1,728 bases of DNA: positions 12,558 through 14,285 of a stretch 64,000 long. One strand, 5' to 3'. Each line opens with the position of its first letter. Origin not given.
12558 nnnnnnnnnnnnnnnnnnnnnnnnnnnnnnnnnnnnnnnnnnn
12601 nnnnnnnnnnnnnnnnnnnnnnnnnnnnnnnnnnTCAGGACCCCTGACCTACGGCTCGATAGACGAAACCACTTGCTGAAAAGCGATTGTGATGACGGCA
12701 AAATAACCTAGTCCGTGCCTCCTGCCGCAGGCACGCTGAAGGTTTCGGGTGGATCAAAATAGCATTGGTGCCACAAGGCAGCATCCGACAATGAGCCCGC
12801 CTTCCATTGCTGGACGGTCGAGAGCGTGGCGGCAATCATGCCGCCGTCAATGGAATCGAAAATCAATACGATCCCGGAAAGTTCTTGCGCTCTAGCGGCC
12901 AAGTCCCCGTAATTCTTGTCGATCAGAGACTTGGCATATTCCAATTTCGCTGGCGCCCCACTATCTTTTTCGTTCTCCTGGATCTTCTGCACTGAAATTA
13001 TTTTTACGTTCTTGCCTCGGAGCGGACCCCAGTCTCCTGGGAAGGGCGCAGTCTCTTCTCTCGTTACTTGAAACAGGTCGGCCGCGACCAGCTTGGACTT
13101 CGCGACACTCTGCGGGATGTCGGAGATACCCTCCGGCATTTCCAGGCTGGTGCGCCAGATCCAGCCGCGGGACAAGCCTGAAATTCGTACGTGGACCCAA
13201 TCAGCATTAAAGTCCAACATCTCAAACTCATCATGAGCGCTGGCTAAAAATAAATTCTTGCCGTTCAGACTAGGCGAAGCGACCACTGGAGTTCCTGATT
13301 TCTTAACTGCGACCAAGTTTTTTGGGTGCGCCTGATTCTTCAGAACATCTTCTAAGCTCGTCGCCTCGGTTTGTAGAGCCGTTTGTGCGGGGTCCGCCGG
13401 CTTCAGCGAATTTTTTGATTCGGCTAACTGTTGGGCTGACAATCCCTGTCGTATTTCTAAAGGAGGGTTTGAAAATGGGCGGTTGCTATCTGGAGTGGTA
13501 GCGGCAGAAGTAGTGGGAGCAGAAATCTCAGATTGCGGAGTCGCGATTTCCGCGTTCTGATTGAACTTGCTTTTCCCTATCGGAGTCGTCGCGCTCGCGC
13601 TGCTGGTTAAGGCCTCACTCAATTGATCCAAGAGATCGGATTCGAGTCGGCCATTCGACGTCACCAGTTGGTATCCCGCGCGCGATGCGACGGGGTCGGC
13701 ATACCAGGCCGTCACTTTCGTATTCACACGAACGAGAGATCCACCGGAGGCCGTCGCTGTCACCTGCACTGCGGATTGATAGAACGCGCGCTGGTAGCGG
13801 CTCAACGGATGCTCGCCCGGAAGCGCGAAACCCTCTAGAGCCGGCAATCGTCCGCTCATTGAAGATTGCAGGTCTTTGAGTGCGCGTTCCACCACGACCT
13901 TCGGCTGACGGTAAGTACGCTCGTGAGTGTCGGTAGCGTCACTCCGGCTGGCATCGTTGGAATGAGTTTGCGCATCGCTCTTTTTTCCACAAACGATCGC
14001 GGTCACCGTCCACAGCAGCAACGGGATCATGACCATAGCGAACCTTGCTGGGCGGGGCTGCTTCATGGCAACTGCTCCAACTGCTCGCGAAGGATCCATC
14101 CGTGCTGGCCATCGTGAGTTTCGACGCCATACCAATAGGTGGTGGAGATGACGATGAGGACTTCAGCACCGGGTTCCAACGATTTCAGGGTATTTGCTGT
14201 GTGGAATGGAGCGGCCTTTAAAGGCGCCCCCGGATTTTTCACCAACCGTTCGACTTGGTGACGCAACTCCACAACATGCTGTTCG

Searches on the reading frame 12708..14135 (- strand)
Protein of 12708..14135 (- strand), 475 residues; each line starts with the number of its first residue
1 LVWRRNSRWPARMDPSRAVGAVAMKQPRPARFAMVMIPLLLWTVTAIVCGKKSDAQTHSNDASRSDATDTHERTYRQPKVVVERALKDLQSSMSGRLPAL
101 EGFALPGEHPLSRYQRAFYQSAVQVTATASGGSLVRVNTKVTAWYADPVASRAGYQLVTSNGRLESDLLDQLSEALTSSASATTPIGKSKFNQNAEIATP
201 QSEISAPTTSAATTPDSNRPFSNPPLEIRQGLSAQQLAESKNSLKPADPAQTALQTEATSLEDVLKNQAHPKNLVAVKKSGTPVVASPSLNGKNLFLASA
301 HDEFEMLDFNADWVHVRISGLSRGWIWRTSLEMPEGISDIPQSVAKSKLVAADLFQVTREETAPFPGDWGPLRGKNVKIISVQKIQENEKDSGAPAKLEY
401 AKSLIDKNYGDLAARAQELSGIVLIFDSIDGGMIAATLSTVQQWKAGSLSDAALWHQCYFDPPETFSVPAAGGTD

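Call 15: search_protein_families(library=pfam, proteins=[window:12708-14135:-], max_evalue=0.001)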
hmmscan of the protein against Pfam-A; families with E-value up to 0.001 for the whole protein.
window:12708-14135:- (475 aa): 0 families

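Call 77: search_protein_families(library=pfam, proteins=[window:12708-14135:-], max_evalue=1)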
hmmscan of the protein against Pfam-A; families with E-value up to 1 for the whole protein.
window:12708-14135:- (475 aa): 1 family
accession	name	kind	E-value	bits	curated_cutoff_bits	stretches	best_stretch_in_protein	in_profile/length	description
PF08239.17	SH3_3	-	0.0044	17.6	27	1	286-329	7-51/54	Bacterial SH3 domain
